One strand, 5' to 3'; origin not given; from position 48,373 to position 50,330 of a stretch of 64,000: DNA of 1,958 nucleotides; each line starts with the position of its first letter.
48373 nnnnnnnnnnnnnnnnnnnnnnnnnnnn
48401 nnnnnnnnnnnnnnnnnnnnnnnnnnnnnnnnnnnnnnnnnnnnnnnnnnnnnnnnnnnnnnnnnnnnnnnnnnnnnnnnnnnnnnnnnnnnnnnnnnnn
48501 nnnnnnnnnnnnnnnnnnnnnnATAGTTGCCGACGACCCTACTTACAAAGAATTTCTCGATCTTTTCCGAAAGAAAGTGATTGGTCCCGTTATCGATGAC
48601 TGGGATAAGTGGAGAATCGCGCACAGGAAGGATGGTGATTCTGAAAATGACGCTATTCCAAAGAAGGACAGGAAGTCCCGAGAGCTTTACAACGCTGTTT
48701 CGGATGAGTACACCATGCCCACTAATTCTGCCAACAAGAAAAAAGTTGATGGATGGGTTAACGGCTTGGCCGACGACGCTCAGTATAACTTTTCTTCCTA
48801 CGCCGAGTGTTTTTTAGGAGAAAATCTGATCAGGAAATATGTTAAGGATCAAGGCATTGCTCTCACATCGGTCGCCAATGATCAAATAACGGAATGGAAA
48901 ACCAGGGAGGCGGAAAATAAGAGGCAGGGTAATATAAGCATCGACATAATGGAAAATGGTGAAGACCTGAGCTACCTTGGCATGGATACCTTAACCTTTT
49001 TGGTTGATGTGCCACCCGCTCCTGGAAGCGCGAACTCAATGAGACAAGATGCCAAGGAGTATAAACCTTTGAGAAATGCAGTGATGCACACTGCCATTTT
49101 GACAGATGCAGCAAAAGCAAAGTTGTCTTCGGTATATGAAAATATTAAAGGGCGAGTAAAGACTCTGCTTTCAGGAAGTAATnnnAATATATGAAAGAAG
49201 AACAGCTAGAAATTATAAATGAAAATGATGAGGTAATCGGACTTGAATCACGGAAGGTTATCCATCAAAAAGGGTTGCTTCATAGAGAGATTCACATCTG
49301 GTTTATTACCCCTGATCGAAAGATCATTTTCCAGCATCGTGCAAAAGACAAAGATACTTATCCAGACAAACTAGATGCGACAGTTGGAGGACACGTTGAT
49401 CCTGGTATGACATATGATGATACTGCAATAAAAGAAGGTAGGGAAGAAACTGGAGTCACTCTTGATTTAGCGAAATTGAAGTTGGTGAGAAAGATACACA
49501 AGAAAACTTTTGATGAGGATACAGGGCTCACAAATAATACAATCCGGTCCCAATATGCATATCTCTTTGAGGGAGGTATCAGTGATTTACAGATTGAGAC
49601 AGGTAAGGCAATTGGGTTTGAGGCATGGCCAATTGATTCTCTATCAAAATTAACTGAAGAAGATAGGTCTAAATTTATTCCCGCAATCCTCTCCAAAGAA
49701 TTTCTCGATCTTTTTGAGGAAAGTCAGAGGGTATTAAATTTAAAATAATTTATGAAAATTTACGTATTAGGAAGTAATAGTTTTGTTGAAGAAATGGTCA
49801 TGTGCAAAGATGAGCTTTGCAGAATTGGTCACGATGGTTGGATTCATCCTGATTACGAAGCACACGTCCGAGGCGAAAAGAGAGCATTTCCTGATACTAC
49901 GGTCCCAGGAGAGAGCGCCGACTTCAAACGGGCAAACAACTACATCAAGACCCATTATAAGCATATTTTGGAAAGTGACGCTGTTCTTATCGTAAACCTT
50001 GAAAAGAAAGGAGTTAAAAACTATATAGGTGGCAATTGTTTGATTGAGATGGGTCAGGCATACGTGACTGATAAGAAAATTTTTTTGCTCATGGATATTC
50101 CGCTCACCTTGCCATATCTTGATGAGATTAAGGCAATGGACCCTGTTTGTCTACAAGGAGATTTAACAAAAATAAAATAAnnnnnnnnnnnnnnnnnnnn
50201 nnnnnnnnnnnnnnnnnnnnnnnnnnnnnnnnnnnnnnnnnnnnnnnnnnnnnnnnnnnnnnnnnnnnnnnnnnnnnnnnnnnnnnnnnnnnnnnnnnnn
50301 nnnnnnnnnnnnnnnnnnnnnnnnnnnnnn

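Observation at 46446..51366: Gap-free seven-gene operon (C5-MTase, MORC-like GHKL ATPase, Nudix, two NDT/DNPH1-like proteins, two small membrane proteins): candidate undescribed defence or nucleotide-pool system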

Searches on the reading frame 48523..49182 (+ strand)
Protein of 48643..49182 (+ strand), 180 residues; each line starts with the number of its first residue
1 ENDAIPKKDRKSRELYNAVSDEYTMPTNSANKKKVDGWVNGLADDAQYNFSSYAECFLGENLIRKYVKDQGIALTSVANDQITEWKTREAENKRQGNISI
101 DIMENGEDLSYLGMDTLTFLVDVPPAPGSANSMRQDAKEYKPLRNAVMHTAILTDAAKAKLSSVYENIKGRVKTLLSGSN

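Call 59: search_protein_families(library=pfam, proteins=[window:48643-49182:+, window:48523-49182:+], max_evalue=10)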
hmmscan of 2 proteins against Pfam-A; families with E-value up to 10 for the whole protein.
window:48643-49182:+ (180 aa): 2 families
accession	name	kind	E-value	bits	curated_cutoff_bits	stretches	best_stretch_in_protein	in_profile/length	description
PF19831.4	DUF6312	-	0.045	14.5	27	1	9-43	54-88/98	Family of unknown function (DUF6312)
PF04286.17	DUF445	-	0.055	13.8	33.8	1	15-97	260-338/368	Protein of unknown function (DUF445)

window:48523-49182:+ (220 aa): 2 families
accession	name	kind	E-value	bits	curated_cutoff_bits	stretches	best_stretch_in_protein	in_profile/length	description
PF04286.17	DUF445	-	0.025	14.9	33.8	1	27-137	232-338/368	Protein of unknown function (DUF445)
PF19831.4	DUF6312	-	0.037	14.7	27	1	47-83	52-88/98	Family of unknown function (DUF6312)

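Call 97: search_protein_representatives(protein=window:48643-49182:+)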
Query: 180 residues. Proteins with E-value up to 0.001 (for the whole library): 191; up to 1e-10: 130; up to 1e-30: 33. The best 150 are listed.
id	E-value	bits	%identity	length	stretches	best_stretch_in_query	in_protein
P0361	1.7e-50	187.3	54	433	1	1-177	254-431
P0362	2.4e-49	183.6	49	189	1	7-180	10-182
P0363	2.6e-45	170.5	54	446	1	6-177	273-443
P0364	1.5e-44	168.0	56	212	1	2-150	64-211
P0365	4.3e-43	163.3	50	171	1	15-177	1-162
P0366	4.6e-42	159.9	45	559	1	7-176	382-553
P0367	5.0e-41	156.5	47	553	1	5-177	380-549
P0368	3.3e-39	150.6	44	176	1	13-176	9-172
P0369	1.1e-38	148.9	46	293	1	1-176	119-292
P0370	1.4e-38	148.5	46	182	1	20-177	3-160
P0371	1.8e-38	148.2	41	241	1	7-176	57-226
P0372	3.0e-37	144.2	45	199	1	5-179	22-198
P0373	1.6e-36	141.9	45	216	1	1-177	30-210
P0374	1.6e-36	141.8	42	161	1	17-176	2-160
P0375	2.1e-36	141.5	46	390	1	1-177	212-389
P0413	1.8e-23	99.4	36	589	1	5-178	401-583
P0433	2.7e-19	85.8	32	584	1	4-177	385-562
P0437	6.3e-19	84.6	31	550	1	2-176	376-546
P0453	1.9e-15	73.3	36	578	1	4-173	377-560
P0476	1.4e-12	64.0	28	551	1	9-177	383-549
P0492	2.2e-10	56.9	30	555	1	38-175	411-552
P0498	1.5e-09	54.1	29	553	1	3-177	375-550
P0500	4.2e-09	52.7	32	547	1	29-168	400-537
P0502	4.8e-09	52.5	28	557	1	2-172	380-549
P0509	4.3e-08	49.4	32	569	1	1-173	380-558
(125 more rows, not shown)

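Call 98: search_protein_families(library=pfam, proteins=[P0476, P0498, P0502, P0433, P0437, P0492, P0500, P0509, P0453, P0413], max_evalue=0.1)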
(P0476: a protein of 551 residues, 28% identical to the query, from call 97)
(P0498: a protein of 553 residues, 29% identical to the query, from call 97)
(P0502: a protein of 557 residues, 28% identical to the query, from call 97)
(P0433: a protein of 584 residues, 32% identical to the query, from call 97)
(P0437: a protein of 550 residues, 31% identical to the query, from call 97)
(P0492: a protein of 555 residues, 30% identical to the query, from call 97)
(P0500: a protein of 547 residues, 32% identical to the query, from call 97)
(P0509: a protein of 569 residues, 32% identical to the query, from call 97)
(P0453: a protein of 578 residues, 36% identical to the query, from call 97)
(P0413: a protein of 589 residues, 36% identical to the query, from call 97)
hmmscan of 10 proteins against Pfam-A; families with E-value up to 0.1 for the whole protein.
P0476 (551 aa): 2 families
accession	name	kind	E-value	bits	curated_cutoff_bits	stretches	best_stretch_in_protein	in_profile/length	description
PF13589.12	HATPase_c_3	-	1.8e-18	67.3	25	1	29-121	5-96/137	Histidine kinase-, DNA gyrase B-, and HSP90-like ATPase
PF02518.31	HATPase_c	-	3.6e-06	27.8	26.4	1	28-78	7-61/111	Histidine kinase-, DNA gyrase B-, and HSP90-like ATPase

P0498 (553 aa): 2 families
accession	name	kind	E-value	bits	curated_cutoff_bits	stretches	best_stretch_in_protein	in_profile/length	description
PF13589.12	HATPase_c_3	-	7.8e-19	68.5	25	1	17-121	3-105/137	Histidine kinase-, DNA gyrase B-, and HSP90-like ATPase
PF02518.31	HATPase_c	-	1.8e-05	25.6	26.4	1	17-73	6-56/111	Histidine kinase-, DNA gyrase B-, and HSP90-like ATPase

P0502 (557 aa): 3 families
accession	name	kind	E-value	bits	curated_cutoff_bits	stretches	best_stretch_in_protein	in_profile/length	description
PF13589.12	HATPase_c_3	-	7e-20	71.9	25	1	24-120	3-97/137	Histidine kinase-, DNA gyrase B-, and HSP90-like ATPase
PF02518.31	HATPase_c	-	3.8e-06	27.7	26.4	1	25-83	7-64/111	Histidine kinase-, DNA gyrase B-, and HSP90-like ATPase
PF09765.14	FANCL_d1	-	0.0046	17.4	23.8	1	243-333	5-79/89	FANCL UBC-like domain 1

P0433 (584 aa): 3 families
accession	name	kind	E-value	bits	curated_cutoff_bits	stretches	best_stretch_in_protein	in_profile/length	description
PF13589.12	HATPase_c_3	-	5.3e-20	72.3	25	1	32-126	7-98/137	Histidine kinase-, DNA gyrase B-, and HSP90-like ATPase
PF02518.31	HATPase_c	-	0.00012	22.9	26.4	1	26-83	4-63/111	Histidine kinase-, DNA gyrase B-, and HSP90-like ATPase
PF19831.4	DUF6312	-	0.022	15.4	27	1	385-430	46-94/98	Family of unknown function (DUF6312)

P0437 (550 aa): 3 families
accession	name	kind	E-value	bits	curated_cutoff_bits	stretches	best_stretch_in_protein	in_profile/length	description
PF13589.12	HATPase_c_3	-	7.1e-20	71.9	25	1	28-126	5-97/137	Histidine kinase-, DNA gyrase B-, and HSP90-like ATPase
PF02518.31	HATPase_c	-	6.7e-06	27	26.4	1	27-81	7-63/111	Histidine kinase-, DNA gyrase B-, and HSP90-like ATPase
PF14932.11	HAUS-augmin3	-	0.016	15.2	29.4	1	330-442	73-184/260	HAUS augmin-like complex subunit 3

P0492 (555 aa): 2 families
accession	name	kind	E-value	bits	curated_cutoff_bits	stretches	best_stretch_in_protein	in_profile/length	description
PF13589.12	HATPase_c_3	-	5.2e-21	75.5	25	1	25-146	2-120/137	Histidine kinase-, DNA gyrase B-, and HSP90-like ATPase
PF02518.31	HATPase_c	-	1.7e-05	25.6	26.4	1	25-78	5-66/111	Histidine kinase-, DNA gyrase B-, and HSP90-like ATPase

P0500 (547 aa): 3 families
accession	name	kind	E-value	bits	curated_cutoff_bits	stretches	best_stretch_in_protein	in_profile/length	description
PF13589.12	HATPase_c_3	-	1.1e-20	74.5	25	1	23-130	2-109/137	Histidine kinase-, DNA gyrase B-, and HSP90-like ATPase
PF02518.31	HATPase_c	-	2.9e-06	28.1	26.4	1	22-80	4-64/111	Histidine kinase-, DNA gyrase B-, and HSP90-like ATPase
PF10436.14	BCDHK_Adom3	-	0.024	15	24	1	335-447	53-148/160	Mitochondrial branched-chain alpha-ketoacid dehydrogenase kinase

P0509 (569 aa): 2 families
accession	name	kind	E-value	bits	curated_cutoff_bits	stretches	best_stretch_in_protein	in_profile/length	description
PF13589.12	HATPase_c_3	-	3.2e-20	73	25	1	23-136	2-114/137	Histidine kinase-, DNA gyrase B-, and HSP90-like ATPase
PF02518.31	HATPase_c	-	0.00068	20.5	26.4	1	23-80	5-64/111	Histidine kinase-, DNA gyrase B-, and HSP90-like ATPase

P0453 (578 aa): 2 families
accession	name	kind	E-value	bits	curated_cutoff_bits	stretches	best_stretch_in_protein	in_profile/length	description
PF13589.12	HATPase_c_3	-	1.3e-18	67.8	25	1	24-132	3-108/137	Histidine kinase-, DNA gyrase B-, and HSP90-like ATPase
PF02518.31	HATPase_c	-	0.00062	20.6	26.4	1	25-76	7-64/111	Histidine kinase-, DNA gyrase B-, and HSP90-like ATPase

P0413 (589 aa): 2 families
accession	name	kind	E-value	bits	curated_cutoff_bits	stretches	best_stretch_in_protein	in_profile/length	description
PF13589.12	HATPase_c_3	-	1.6e-19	70.7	25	1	34-138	3-99/137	Histidine kinase-, DNA gyrase B-, and HSP90-like ATPase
PF02518.31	HATPase_c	-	7.4e-07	30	26.4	1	35-89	7-63/111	Histidine kinase-, DNA gyrase B-, and HSP90-like ATPase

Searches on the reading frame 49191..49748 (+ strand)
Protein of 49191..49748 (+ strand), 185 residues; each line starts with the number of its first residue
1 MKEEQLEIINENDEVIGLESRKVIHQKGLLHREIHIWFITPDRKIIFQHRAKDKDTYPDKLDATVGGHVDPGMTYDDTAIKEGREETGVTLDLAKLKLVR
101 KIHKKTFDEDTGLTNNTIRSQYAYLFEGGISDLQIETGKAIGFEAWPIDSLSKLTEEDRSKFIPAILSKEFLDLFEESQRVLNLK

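Call 3: search_protein_families(library=pfam, proteins=[window:49191-49748:+], max_evalue=0.01)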
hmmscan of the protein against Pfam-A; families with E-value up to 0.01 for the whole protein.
window:49191-49748:+ (185 aa): 1 family
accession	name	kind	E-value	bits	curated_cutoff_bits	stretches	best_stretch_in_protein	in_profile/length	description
PF00293.34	NUDIX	-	3.1e-11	43.9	21.1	1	31-164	3-132/134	NUDIX domain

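Call 4: search_protein_families(library=padloc, proteins=[window:49191-49748:+], max_evalue=0.01)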
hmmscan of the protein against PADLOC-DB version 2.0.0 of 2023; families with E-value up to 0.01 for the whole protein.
window:49191-49748:+ (185 aa): 0 families

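Call 5: search_protein_families(library=ncbifam, proteins=[window:49191-49748:+], max_evalue=0.01)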
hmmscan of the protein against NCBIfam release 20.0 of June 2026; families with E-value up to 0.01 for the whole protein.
window:49191-49748:+ (185 aa): 5 families
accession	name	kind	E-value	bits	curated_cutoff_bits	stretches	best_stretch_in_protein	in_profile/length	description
NF011922.0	PRK15393.1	equivalog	9.7e-16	57.9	152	1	2-89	9-96/182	NUDIX hydrolase YfcD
NF002995.0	PRK03759.1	equivalog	5e-13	49.1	127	1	2-127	5-129/185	isopentenyl-diphosphate Delta-isomerase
TIGR02150.1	IPP_isom_1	equivalog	1.8e-10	40.9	105.8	1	8-106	3-101/159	isopentenyl-diphosphate delta-isomerase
NF041653.1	Nud_hyd_Meth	equivalog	1.4e-09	38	300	1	9-102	5-97/170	Nudix hydrolase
NF012016.0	PRK15472.1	equivalog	0.0068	16.1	95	1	32-97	4-68/141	nucleoside triphosphatase NudI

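Call 6: search_protein_families(library=phrogs, proteins=[window:49191-49748:+], max_evalue=0.01)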
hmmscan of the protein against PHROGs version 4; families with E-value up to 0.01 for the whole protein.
window:49191-49748:+ (185 aa): 2 families
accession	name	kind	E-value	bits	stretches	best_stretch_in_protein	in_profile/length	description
phrog_1198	-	other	1.1e-06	29.6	1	5-109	11-110/253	MutT/NUDIX hydrolase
phrog_1185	-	other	3.8e-05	24.3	1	66-105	185-225/301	nudix hydrolase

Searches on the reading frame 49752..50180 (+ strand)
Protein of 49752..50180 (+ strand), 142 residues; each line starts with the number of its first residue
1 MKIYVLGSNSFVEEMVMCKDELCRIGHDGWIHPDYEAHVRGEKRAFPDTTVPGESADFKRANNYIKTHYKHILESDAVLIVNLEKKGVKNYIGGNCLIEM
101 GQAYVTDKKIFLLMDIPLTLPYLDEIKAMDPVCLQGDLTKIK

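Call 3: search_protein_families(library=pfam, proteins=[window:49752-50180:+], max_evalue=0.01)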
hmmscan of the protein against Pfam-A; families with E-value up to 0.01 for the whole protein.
window:49752-50180:+ (142 aa): 0 families

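Call 4: search_protein_families(library=padloc, proteins=[window:49752-50180:+], max_evalue=0.01)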
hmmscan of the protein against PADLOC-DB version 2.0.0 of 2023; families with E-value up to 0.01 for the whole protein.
window:49752-50180:+ (142 aa): 0 families

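Call 5: search_protein_families(library=ncbifam, proteins=[window:49752-50180:+], max_evalue=0.01)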
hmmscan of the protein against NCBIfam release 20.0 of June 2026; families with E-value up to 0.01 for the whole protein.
window:49752-50180:+ (142 aa): 0 families

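Call 6: search_protein_families(library=phrogs, proteins=[window:49752-50180:+], max_evalue=0.01)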
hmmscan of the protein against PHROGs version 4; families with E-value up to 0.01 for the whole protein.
window:49752-50180:+ (142 aa): 0 families

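Call 52: find_related_loci(query=A3, collection=metagenome_contigs, flank=8000)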
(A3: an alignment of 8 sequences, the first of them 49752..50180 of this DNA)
Query A3 (142 aa) in metagenome_contigs; peptide patterns used: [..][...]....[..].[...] (x = any residue, [..] = any of these).
600 stretches matched a pattern (row limit reached: there are more); 248 encode a relative of the query (tblastn E <= 1e-3); the best 80 are kept; 80 distinct loci.
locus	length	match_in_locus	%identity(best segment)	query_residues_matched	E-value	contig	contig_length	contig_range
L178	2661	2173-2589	74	1-138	8e-69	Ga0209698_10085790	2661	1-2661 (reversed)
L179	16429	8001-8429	67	1-142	2e-61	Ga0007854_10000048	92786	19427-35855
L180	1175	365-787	50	1-141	9e-44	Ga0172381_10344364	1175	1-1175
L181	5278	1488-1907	49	1-142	1e-39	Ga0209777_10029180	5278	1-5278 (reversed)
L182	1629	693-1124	47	1-142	9e-40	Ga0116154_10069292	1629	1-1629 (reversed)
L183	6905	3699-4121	47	1-141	6e-39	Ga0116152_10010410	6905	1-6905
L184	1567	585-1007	47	1-141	8e-39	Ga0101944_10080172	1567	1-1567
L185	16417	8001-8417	47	1-141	1e-37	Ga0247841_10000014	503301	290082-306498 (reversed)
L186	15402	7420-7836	47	1-141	1e-37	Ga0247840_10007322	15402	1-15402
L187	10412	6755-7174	46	1-142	2e-34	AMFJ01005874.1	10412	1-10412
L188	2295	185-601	43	1-141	5e-34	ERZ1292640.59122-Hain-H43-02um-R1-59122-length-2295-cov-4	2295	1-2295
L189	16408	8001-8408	47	1-141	3e-34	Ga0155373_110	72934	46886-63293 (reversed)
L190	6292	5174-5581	47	1-141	3e-34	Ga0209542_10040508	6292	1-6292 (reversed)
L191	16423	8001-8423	47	1-142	3e-34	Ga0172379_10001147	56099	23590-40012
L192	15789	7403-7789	46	1-141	1e-33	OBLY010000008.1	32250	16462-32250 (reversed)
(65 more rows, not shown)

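Call 56: search_protein_families(library=pfam, proteins=[L183:3042-3674:+, L183:2100-2489:+, L183:2509-3045:+, L183:3699-4127:+, L183:1502-1894:+, L183:4889-5650:+, L179:7508-7996:+], max_evalue=0.01)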
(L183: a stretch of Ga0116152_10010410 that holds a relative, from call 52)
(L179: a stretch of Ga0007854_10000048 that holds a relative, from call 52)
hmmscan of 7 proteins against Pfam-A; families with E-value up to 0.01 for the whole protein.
L183:3042-3674:+ (210 aa): 1 family
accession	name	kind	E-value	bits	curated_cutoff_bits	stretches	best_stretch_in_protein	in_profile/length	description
PF00156.33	Pribosyltran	-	3.9e-07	30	26.3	1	50-163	11-132/158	Phosphoribosyl transferase domain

L183:2100-2489:+ (129 aa): 1 family
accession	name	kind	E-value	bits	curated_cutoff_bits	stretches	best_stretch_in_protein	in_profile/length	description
PF05014.21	Nuc_deoxyrib_tr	-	8.9e-06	26.3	28.8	1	18-108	19-102/117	Nucleoside 2-deoxyribosyltransferase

L183:2509-3045:+ (178 aa): 1 family
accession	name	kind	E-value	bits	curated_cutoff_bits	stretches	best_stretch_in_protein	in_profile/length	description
PF00293.34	NUDIX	-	7.7e-11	42.6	21.1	1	31-158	3-126/134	NUDIX domain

L183:3699-4127:+ (142 aa): 0 families

L183:1502-1894:+ (130 aa): 1 family
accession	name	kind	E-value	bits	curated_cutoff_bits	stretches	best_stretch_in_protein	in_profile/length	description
PF03575.23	Peptidase_S51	-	3.2e-21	76.4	23.9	1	23-115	44-136/206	Peptidase family S51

L183:4889-5650:+ (253 aa): 1 family
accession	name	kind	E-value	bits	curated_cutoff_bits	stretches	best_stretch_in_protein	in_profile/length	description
PF03073.20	TspO_MBR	-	4.4e-06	27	24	1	30-163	17-144/145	TspO/MBR family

L179:7508-7996:+ (162 aa): 1 family
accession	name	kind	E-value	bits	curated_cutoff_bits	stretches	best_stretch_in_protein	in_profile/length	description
PF00293.34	NUDIX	-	1.4e-20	74.1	21.1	1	14-124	3-119/134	NUDIX domain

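Call 59: search_protein_families(library=pfam, proteins=[window:49752-50180:+], max_evalue=10)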
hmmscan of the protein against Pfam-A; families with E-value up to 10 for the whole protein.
window:49752-50180:+ (142 aa): 0 families
